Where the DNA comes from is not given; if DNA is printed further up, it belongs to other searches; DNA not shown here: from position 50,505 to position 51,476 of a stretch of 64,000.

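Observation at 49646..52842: F420 biosynthesis locus with an overlapping stand-alone nitroreductase-fold gene upstream of cofD-cofC and a divergent LarA-like gene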

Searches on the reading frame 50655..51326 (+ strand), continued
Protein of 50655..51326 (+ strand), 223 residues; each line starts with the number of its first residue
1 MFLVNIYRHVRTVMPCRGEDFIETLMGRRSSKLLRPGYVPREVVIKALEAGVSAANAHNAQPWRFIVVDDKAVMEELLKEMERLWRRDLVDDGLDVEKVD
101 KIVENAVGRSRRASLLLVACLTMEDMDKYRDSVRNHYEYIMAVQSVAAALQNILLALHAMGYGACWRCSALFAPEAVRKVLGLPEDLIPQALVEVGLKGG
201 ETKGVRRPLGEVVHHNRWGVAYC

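Call 22: find_related_loci(query=window:50694-51326:+, collection=genome_contigs, flank=10000)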
Query window:50694-51326:+ (210 aa) in genome_contigs; peptide patterns used: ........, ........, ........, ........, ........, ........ (x = any residue, [..] = any of these).
112 stretches matched a pattern; 42 encode a relative of the query (tblastn E <= 1e-3); 42 distinct loci.
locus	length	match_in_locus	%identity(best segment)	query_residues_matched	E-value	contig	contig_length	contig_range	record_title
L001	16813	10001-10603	67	6-206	1e-85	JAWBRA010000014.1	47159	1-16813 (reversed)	MAG: Candidatus Caldarchaeum sp. isolate JZ-1_201705_bins_59 JZ-1_201705_bins_59_scaffold_14, whole genome shotgun seque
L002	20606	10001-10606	66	5-206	2e-84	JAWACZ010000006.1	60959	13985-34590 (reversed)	MAG: Candidatus Caldarchaeum sp. isolate QQ_201709_bins_146 QQ_201709_bins_146_scaffold_6, whole genome shotgun sequence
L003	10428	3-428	68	69-210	3e-63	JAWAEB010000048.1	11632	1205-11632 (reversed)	MAG: Nitrososphaerota archaeon isolate QQ_201901_bins_112 QQ_201901_bins_112_scaffold_48, whole genome shotgun sequence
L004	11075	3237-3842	48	5-205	2e-63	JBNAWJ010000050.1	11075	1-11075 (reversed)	MAG: Nitrososphaerales archaeon isolate Kamch4342-D-MF-061 bin18.fa-50, whole genome shotgun sequence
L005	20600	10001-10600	47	7-205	6e-63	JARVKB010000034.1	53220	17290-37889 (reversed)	MAG: Nitrososphaeria archaeon isolate DRTY6_bin.138 NODE_1772_length_53220_cov_2.78952, whole genome shotgun sequence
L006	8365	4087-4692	49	5-206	3e-63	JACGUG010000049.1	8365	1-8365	MAG: archaeon isolate H03B2 scaffold_17444, whole genome shotgun sequence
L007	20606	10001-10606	47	5-205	1e-62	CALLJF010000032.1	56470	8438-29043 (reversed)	MAG: uncultured Nitrososphaerales archaeon isolate S1_Bin_METABAT__299_1 genome assembly, contig: c_000000182375, whole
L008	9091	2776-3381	47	5-206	8e-61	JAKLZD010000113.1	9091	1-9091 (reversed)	MAG: Candidatus Methylarchaceae archaeon HK01M k127_7788043, whole genome shotgun sequence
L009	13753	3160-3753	44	10-206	3e-54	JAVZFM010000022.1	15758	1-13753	MAG: Candidatus Bathyarchaeia archaeon isolate DRTY-6_201803_bins_58 DRTY-6_201803_bins_58_scaffold_22, whole genome sho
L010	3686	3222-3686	44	5-159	4e-39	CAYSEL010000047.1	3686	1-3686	MAG TPA_asm: uncultured Candidatus Bathyarchaeia archaeon isolate SRP231805_co4_114 genome assembly, contig: k141_44959,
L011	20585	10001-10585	41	7-200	2e-38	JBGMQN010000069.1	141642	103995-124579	MAG: Anaerolineales bacterium isolate N04_S1C25542 S1CNODE_1_length_141642_cov_48.844965, whole genome shotgun sequence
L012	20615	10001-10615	31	8-200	4e-18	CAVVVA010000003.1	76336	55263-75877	MAG: uncultured Actinomycetes bacterium isolate MFD03726.bin.2.9 genome assembly, contig: contig_25997, whole genome sho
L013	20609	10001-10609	31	8-200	1e-16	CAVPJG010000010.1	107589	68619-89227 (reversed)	MAG: uncultured Thermoleophilia bacterium isolate MFD00032.bin.2.164 genome assembly, contig: contig_42464, whole genome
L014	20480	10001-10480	30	12-202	2e-16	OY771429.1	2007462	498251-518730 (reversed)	MAG: uncultured Anaerofustis sp. isolate 1f1eb9d4-cf85-4781-894e-4b6478ca5bab genome assembly, chromosome: 1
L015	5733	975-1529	31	26-200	8e-16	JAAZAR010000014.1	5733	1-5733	MAG: Actinomycetota bacterium isolate AS06rmzACSIP_445 276915_AS06, whole genome shotgun sequence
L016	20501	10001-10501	29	26-183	1e-15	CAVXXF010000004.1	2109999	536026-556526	MAG: uncultured Thermoleophilia bacterium isolate MFD04716.bin.1.399 genome assembly, contig: contig_6113, whole genome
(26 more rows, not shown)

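Call 27: search_protein_representatives(protein=window:50694-51326:+)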
Query: 210 residues. Proteins with E-value up to 0.001 (for the whole library): 4815; up to 1e-10: 687; up to 1e-30: 29. The best 150 are listed.
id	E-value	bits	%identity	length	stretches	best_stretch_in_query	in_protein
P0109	2.2e-67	243.3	56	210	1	5-206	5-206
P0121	3.6e-46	174.0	43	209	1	6-207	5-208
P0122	5.4e-45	170.2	45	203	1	8-200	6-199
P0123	2.1e-41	158.4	44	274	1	9-198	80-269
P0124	2.0e-39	152.0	43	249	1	8-194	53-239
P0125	1.4e-38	149.3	39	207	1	9-207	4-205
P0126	4.4e-36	141.1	43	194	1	8-200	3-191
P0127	5.3e-36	140.8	43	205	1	11-186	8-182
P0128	8.4e-36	140.2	38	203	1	5-201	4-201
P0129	2.6e-35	138.5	38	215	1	6-201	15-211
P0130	2.2e-34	135.5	42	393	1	13-200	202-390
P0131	2.8e-34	135.2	39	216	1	6-200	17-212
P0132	7.7e-34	133.8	40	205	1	12-184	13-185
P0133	9.2e-34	133.5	37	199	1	15-205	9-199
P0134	1.6e-33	132.7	41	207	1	14-198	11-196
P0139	3.4e-32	128.4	41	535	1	6-200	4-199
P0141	1.9e-31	125.9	37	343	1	5-198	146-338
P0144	4.6e-31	124.7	37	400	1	6-201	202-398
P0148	9.2e-31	123.7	39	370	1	6-195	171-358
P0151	3.4e-30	121.8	40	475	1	6-201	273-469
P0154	8.3e-30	120.6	40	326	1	12-199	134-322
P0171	4.3e-28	115.0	36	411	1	11-201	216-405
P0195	4.1e-25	105.2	36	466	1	7-200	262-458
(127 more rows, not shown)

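Call 28: search_protein_families(library=pfam, proteins=[P0130, P0139, P0144, P0148, P0151, P0141, P0171, P0195, P0123, P0154], max_evalue=0.001)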
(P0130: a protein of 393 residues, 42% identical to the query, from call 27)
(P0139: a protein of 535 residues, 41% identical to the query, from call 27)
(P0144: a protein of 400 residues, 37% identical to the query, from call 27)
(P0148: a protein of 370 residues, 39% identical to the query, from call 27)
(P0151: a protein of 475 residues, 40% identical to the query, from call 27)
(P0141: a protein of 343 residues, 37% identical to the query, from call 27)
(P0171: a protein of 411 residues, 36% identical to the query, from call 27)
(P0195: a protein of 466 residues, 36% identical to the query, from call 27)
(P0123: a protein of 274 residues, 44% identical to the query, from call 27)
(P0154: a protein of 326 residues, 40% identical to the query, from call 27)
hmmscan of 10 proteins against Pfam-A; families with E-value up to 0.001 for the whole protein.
P0130 (393 aa): 6 families
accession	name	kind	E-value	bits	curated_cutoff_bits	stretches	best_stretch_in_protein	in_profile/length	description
PF00881.29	Nitroreductase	-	3.2e-37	128.7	23.5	1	203-372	3-166/167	Nitroreductase family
PF01983.22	CofC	-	1.1e-22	80.8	22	1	5-193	3-180/217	Guanylyl transferase CofC like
PF12804.13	NTP_transf_3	-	3.5e-13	50.5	27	1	33-142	24-131/160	MobA-like NTP transferase domain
PF14512.11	TM1586_NiRdase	-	1.4e-09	38.3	27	1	217-247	157-187/215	Putative TM nitroreductase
PF09837.15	DUF2064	-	2.8e-05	24.4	25.8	1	42-134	4-97/120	Uncharacterized protein conserved in bacteria (DUF2064)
PF02348.25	CTP_transf_3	-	0.00061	20.1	22.6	0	34-127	25-119/217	Cytidylyltransferase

P0139 (535 aa): 3 families
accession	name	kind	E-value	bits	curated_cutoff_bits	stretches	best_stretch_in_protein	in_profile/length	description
PF01933.23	CofD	-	8.4e-47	160.2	30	1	225-490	1-252/290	2-phospho-L-lactate transferase CofD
PF00881.29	Nitroreductase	-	8.4e-38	130.6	23.5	1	10-182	1-167/167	Nitroreductase family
PF14512.11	TM1586_NiRdase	-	3.3e-11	43.7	27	0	136-200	89-150/215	Putative TM nitroreductase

P0144 (400 aa): 2 families
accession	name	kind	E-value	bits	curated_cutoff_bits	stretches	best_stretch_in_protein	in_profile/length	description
PF00881.29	Nitroreductase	-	4.1e-27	95.9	23.5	1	209-380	2-167/167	Nitroreductase family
PF14512.11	TM1586_NiRdase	-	2.1e-06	27.9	27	0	223-250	156-183/215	Putative TM nitroreductase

P0148 (370 aa): 4 families
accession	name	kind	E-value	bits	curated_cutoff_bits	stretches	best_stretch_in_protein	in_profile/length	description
PF00881.29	Nitroreductase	-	2.1e-30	106.6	23.5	1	177-349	1-167/167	Nitroreductase family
PF01243.27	PNPOx_N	-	2.4e-09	38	28.1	1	21-137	7-99/120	Pyridoxamine 5'-phosphate oxidase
PF14512.11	TM1586_NiRdase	-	4.7e-05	23.6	27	0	196-225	160-189/215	Putative TM nitroreductase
PF12900.13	Pyridox_ox_2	-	0.00024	21.5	27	1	20-126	6-104/140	Pyridoxamine 5'-phosphate oxidase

P0151 (475 aa): 3 families
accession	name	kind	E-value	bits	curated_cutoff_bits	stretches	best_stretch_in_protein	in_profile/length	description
PF01996.21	F420_ligase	-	8e-76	254.8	25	1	27-246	4-218/218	F420-0:Gamma-glutamyl ligase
PF00881.29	Nitroreductase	-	1.4e-32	113.6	23.5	1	279-451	1-167/167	Nitroreductase family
PF14512.11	TM1586_NiRdase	-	1.6e-09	38.2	27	0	299-324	161-186/215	Putative TM nitroreductase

P0141 (343 aa): 4 families
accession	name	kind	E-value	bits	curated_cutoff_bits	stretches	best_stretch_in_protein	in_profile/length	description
PF00881.29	Nitroreductase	-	3.9e-34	118.7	23.5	1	152-324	1-167/167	Nitroreductase family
PF01243.27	PNPOx_N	-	5.8e-13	49.7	28.1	1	7-119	3-97/120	Pyridoxamine 5'-phosphate oxidase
PF14512.11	TM1586_NiRdase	-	1.5e-09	38.3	27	1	171-196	160-185/215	Putative TM nitroreductase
PF12900.13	Pyridox_ox_2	-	3.6e-06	27.4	27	1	7-100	3-92/140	Pyridoxamine 5'-phosphate oxidase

P0171 (411 aa): 3 families
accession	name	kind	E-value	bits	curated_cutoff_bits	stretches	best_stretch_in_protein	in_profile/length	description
PF00881.29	Nitroreductase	-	1.8e-20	74.2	23.5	1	218-388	2-167/167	Nitroreductase family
PF01983.22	CofC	-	2.6e-17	63.2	22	1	6-196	2-182/217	Guanylyl transferase CofC like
PF12804.13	NTP_transf_3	-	4.6e-10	40.3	27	1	24-139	17-127/160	MobA-like NTP transferase domain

P0195 (466 aa): 3 families
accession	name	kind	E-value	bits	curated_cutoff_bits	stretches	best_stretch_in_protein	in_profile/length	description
PF01996.21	F420_ligase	-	1.3e-53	182.2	25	1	20-231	9-218/218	F420-0:Gamma-glutamyl ligase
PF00881.29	Nitroreductase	-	1e-20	75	23.5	1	268-440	2-167/167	Nitroreductase family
PF14512.11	TM1586_NiRdase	-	1.4e-06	28.5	27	0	286-318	159-191/215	Putative TM nitroreductase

P0123 (274 aa): 2 families
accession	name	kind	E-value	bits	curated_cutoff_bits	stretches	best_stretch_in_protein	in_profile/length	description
PF00881.29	Nitroreductase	-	1.4e-38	133.2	23.5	1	83-255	1-167/167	Nitroreductase family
PF14512.11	TM1586_NiRdase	-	1.3e-08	35.2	27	0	102-125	160-183/215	Putative TM nitroreductase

P0154 (326 aa): 2 families
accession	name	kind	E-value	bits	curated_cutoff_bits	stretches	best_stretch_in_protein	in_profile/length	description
PF00881.29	Nitroreductase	-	5e-39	134.6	23.5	1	134-306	1-167/167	Nitroreductase family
PF14512.11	TM1586_NiRdase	-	3.3e-08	33.9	27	1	117-183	122-192/215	Putative TM nitroreductase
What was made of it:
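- Rosetta-stone fusions among the closest relatives at the 50%-cluster level: CofC-NTR (P0130, P0171), NTR-CofD (P0139) and CofE-NTR, the FbiB architecture (P0151, P0195) (calls 27, 28). The fusions are to CofC as well as to CofD and CofE (call 28), so the partner step is not fixed by context. There are three kinds of fusion to F420 enzymes (call 28).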

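Call 45: search_protein_families(library=pfam, proteins=[L004:5493-6257:-, L011:8773-9525:+, L011:9594-9986:+, L011:8048-8761:+, L011:12172-13173:+, L009:5554-6423:+, L009:6450-7217:+, L004:1818-3149:-, L009:966-2411:-, L003:3300-4565:+], max_evalue=0.0001)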
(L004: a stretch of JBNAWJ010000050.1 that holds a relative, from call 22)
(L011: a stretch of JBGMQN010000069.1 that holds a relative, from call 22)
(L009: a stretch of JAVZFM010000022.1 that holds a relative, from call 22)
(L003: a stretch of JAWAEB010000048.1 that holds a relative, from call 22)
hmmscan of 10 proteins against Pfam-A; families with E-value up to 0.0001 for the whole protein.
L004:5493-6257:- (254 aa): 1 family
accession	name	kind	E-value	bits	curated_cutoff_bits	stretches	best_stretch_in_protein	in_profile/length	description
PF01996.21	F420_ligase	-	9.7e-80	267.6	25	1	16-231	4-218/218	F420-0:Gamma-glutamyl ligase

L011:8773-9525:+ (250 aa): 1 family
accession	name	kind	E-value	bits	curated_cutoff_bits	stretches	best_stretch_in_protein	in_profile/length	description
PF01996.21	F420_ligase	-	2.1e-80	269.8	25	1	11-227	4-218/218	F420-0:Gamma-glutamyl ligase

L011:9594-9986:+ (130 aa): 2 families
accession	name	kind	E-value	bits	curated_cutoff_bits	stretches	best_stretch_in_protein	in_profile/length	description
PF01243.27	PNPOx_N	-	7.8e-15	55.8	28.1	1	14-125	11-115/120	Pyridoxamine 5'-phosphate oxidase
PF12900.13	Pyridox_ox_2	-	5.1e-05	23.7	27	1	24-127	20-137/140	Pyridoxamine 5'-phosphate oxidase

L011:8048-8761:+ (237 aa): 1 family
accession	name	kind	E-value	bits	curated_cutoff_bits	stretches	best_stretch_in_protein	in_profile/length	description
PF03807.23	F420_oxidored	-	2.3e-18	67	21.6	1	22-118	2-94/94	NADP oxidoreductase coenzyme F420-dependent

L011:12172-13173:+ (333 aa): 1 family
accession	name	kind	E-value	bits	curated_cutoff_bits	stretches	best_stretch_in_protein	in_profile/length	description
PF00296.26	Bac_luciferase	-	1.5e-66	225.3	27.9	1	12-311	18-313/314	Luciferase-like monooxygenase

L009:5554-6423:+ (289 aa): 0 families

L009:6450-7217:+ (255 aa): 2 families
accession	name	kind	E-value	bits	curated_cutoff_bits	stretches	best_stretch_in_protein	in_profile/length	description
PF04055.27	Radical_SAM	-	1.8e-14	54.7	29.5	1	45-197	5-155/166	Radical SAM superfamily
PF13353.11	Fer4_12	-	2.3e-07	31.6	22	1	45-146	13-110/137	4Fe-4S single cluster domain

L004:1818-3149:- (443 aa): 2 families
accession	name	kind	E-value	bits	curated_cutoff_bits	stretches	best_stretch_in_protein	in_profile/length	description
PF00152.25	tRNA-synt_2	-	6.1e-86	288.7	25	1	130-438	3-308/308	tRNA synthetases class II (D, K and N)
PF01336.31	tRNA_anti-codon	-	5e-12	46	27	1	31-110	1-75/75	OB-fold nucleic acid binding domain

L009:966-2411:- (481 aa): 2 families
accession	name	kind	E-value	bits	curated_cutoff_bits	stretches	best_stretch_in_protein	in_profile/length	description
PF00370.27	FGGY_N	-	6.5e-34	118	28.8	1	7-232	1-245/245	FGGY family of carbohydrate kinases, N-terminal domain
PF02782.22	FGGY_C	-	1.2e-23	84.4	27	1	285-427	52-197/198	FGGY family of carbohydrate kinases, C-terminal domain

L003:3300-4565:+ (421 aa): 4 families
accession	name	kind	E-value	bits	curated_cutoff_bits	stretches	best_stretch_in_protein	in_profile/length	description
PF00441.29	Acyl-CoA_dh_1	-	1e-44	152.8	22.4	1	262-411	1-149/150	Acyl-CoA dehydrogenase, C-terminal domain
PF02771.21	Acyl-CoA_dh_N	-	3.3e-35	121.3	22.9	1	37-147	2-113/113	Acyl-CoA dehydrogenase, N-terminal domain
PF02770.24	Acyl-CoA_dh_M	-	6.2e-24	84.4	33.3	1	153-250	3-97/97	Acyl-CoA dehydrogenase, middle domain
PF08028.16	Acyl-CoA_dh_2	-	6.7e-19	68.9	22.7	1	278-400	2-133/134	Acyl-CoA dehydrogenase, C-terminal domain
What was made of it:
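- On FbiB C-terminal domain / FbiE-type dehydro-F420-0 reductase: Fusions with CofC, CofD and CofE (call 28). cofE lies adjacent in the Nitrososphaerales and Anaerolineales loci (call 45).
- The Anaerolineales locus reads fno-cofE-PNPOx-NTR-cofD-cofC-LLHT (call 45).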

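Call 54: search_dna_similar(query=window:50694-51326:+, collection=plasmids, mode=protein, max_evalue=1e-8, max_rows=25)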
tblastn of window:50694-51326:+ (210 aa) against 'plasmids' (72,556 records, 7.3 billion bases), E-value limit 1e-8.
Records with a match: 31; places in all: 33; records where one place covers at least 80% of the query: 28.
Best place of each record, by identity: <60% 31.
By first word of the organism name: Clostridium 14; Rhodococcus 6; Acinetobacter 3; Paraburkholderia 1; Variovorax 1; Thermomicrobium 1; Nocardia 1; Tsukamurella 1; Pseudomonas 1; Nonomuraea 1; and 1 more.
By predicted mobility (MOB-suite, as given by PLSDB): non-mobilizable 25; mobilizable 4; conjugative 2.
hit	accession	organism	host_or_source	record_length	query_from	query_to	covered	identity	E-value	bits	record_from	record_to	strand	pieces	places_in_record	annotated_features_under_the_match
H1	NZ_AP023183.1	Paraburkholderia sp. PGU19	Physopelta gutta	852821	14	199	89%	41.2%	9e-36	139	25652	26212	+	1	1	nitroreductase family protein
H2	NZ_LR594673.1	Variovorax sp. PBL-E5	linuron-contaminated soil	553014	15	186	82%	39.5%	2e-29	121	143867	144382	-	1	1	nitroreductase family protein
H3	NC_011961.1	Thermomicrobium roseum DSM 5159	-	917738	29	205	84%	37.6%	8e-30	122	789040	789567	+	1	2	nitroreductase family protein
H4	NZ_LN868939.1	Nocardia farcinica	not known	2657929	10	183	83%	35.0%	8e-21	97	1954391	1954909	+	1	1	none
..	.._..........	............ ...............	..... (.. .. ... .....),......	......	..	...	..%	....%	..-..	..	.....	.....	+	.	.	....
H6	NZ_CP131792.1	Pseudomonas aeruginosa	Homo sapiens,culture,blood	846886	15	206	91%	30.8%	3e-9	63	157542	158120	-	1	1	bluB: 5,6-dimethylbenzimidazole synthase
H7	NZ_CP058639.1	Rhodococcus sp. ZPP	cell culture,soil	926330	10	183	83%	33.9%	7e-19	91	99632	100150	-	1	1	coenzyme F420-0:L-glutamate ligase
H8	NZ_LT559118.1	Nonomuraea gerenzanensis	-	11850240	10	183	83%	33.3%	1e-17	87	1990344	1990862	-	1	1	none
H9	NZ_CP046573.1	Rhodococcus sp. WAY2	cell culture,bacterial consortium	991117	10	183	83%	32.2%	4e-17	86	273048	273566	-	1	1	coenzyme F420-0:L-glutamate ligase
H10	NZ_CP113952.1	Rhodococcus sp. JS3073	culture,soil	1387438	13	183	81%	32.6%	1e-17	87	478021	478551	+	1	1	record has no annotation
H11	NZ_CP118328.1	Rhodococcus sp. DK17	pure culture,crude oil-contaminated soil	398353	10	183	83%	31.6%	2e-17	87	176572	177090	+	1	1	coenzyme F420-0:L-glutamate ligase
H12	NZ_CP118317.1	Rhodococcus sp. DK180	pure culture,crude oil-contaminated soil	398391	10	183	83%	31.6%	2e-17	87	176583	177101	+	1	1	coenzyme F420-0:L-glutamate ligase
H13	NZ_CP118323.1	Rhodococcus sp. DK176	pure culture,crude oil-contaminated soil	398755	10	183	83%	31.6%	2e-17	87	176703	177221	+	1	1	coenzyme F420-0:L-glutamate ligase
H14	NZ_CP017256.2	Clostridium taeniosporum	microbial cells,Lake Mainaki silt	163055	2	205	97%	26.7%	3e-11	69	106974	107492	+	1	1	nitroreductase family protein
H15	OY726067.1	Phocaeicola massiliensis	-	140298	7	200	92%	27.6%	3e-9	63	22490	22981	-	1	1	none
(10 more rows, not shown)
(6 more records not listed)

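Call 56: get_annotated_region(hit=H3, flank=6000)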
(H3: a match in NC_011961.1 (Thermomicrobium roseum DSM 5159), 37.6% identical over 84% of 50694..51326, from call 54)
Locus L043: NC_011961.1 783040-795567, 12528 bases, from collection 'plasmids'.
description: Thermomicrobium roseum DSM 5159 plasmid unnamed, complete sequence
organism: Thermomicrobium roseum DSM 5159 (NCBI taxid 309801)
taxonomy: Bacteria; Thermomicrobiota; Thermomicrobia; Thermomicrobiales; Thermomicrobiaceae; Thermomicrobium; Thermomicrobium roseum; Thermomicrobium roseum DSM 5159
host: -; source: -; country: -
typing (MOB-suite, as given by PLSDB): non-mobilizable
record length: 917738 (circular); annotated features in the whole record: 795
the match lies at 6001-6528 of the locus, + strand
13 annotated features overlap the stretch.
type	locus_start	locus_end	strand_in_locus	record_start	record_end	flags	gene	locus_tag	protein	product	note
CDS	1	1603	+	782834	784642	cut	-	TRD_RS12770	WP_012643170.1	nitrilase-related carbon-nitrogen hydrolase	GO:0006807 - nitrogen compound metabolic process [Evidence IEA]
CDS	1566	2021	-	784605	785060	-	-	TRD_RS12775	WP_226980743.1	arsenate reductase ArsC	-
CDS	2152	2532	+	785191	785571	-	-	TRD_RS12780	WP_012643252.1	nucleotidyltransferase domain-containing protein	-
CDS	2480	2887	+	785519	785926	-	-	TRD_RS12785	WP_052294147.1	HEPN domain-containing protein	-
CDS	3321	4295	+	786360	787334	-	cofD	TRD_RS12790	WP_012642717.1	2-phospho-L-lactate transferase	-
CDS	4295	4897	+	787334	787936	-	cofC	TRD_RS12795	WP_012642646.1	2-phospho-L-lactate guanylyltransferase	-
CDS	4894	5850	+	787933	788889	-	-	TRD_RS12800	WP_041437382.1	DMT family transporter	-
CDS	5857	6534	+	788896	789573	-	-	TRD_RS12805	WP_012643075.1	nitroreductase family protein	-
CDS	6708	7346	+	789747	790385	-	-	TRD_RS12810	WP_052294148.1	thermonuclease family protein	-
CDS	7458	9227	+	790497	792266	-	-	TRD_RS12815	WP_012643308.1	thiamine pyrophosphate-requiring protein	-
CDS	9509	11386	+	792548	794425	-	-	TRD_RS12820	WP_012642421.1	GNAT family N-acetyltransferase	-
CDS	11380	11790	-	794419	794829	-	-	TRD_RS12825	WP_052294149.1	ASCH domain-containing protein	-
CDS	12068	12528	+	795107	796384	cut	-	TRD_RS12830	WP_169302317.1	MFS transporter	GO:0055085 - transmembrane transport [Evidence IEA]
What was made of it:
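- On the T. roseum megaplasmid the arrangement is cofD-cofC-transporter-NTR (call 56).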
